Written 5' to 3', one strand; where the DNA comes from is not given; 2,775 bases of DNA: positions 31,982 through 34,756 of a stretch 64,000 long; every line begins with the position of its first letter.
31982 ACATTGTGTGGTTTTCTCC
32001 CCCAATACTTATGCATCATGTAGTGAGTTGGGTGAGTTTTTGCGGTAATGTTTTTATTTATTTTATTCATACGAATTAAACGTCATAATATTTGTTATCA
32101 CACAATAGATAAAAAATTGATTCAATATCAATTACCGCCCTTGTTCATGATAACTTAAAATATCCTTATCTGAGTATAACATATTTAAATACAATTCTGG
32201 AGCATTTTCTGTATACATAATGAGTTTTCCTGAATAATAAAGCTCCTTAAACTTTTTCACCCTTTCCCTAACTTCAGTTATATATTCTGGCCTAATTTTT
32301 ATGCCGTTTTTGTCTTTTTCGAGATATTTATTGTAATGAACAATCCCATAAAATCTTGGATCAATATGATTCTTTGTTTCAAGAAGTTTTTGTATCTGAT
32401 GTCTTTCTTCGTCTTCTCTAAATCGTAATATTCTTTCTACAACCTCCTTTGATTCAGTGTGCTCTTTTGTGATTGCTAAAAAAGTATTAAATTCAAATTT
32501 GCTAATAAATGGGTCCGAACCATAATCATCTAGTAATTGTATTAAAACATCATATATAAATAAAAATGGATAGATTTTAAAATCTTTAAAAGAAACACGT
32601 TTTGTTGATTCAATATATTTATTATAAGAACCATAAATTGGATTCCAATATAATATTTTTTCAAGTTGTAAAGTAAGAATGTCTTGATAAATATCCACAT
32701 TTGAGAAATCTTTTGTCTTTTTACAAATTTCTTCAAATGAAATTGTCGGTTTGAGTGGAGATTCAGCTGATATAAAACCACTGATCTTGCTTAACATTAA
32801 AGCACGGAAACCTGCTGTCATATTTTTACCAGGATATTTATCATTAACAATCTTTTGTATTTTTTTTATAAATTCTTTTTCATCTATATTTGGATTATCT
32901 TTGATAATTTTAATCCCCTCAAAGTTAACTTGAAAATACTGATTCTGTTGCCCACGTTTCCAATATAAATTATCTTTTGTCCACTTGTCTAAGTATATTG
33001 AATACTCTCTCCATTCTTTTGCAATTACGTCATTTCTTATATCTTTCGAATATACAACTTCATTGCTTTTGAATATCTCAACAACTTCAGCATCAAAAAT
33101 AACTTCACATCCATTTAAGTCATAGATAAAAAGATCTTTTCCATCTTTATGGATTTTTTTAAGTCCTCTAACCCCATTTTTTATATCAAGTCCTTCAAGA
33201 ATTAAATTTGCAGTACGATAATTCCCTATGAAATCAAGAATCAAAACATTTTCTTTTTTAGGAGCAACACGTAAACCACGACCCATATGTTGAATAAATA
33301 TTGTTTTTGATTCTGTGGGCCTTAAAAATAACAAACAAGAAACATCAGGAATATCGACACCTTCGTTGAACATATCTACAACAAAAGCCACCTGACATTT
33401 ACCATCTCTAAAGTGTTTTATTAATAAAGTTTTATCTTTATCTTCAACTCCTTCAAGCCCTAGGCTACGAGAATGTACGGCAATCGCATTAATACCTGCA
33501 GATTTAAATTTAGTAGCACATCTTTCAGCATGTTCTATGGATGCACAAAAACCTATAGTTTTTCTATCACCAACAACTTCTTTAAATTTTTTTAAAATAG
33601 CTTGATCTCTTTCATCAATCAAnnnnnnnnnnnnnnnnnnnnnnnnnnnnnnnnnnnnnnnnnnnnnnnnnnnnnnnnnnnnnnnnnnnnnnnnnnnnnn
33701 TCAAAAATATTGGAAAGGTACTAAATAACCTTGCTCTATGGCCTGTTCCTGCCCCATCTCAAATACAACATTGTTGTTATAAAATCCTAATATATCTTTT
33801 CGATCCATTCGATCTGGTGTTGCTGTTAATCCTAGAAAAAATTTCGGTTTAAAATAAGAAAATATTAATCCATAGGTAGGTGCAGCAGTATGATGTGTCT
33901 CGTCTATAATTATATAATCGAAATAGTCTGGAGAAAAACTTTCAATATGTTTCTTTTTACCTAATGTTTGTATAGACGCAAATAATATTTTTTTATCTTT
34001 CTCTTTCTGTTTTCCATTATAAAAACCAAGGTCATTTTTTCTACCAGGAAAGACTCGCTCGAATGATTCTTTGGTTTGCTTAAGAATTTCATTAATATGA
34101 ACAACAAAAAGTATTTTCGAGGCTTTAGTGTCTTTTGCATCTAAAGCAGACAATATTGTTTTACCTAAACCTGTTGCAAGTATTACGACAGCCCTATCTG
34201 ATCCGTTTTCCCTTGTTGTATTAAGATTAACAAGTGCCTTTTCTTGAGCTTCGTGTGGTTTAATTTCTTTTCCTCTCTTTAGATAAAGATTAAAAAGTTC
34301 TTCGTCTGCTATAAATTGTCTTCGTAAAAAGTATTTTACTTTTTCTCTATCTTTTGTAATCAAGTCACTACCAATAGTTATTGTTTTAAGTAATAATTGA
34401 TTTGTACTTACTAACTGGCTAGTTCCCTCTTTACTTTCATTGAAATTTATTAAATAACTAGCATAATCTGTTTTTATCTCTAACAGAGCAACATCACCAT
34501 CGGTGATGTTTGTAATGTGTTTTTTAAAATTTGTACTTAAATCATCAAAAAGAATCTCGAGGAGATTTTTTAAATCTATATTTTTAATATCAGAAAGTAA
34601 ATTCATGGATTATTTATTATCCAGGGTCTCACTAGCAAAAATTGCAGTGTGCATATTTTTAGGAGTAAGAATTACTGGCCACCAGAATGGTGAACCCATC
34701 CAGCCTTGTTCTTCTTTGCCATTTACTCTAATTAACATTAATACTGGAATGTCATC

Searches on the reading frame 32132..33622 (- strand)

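Call 49: search_protein_families(library=pfam, proteins=[window:32132-33622:-])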
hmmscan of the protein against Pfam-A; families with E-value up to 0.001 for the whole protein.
window:32132-33622:- (496 aa): 2 families
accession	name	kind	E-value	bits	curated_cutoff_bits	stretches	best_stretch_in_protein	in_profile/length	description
PF00271.37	Helicase_C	-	4.5e-13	49.8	23.5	1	16-119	12-109/110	Helicase conserved C-terminal domain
PF09491.16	RE_AlwI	-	1e-06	28.4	23.1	1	336-425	45-130/441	AlwI restriction endonuclease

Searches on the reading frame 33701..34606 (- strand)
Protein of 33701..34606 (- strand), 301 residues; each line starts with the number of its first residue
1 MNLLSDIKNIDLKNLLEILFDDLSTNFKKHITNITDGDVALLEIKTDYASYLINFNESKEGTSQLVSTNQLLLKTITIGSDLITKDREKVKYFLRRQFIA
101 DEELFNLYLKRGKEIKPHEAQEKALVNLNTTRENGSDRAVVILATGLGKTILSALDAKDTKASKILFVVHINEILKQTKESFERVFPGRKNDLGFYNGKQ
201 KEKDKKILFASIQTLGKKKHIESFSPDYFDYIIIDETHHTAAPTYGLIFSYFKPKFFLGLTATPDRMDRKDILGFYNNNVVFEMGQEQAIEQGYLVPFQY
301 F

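Call 49: search_protein_families(library=pfam, proteins=[window:33701-34606:-])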
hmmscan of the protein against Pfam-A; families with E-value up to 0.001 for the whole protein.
window:33701-34606:- (301 aa): 2 families
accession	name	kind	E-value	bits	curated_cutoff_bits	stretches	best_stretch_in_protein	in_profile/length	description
PF04851.21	ResIII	-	3.3e-39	134.9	22.5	1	115-266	2-164/164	Type III restriction enzyme, res subunit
PF00270.35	DEAD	-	3.9e-08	33.7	26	1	121-265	4-161/167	DEAD/DEAH box helicase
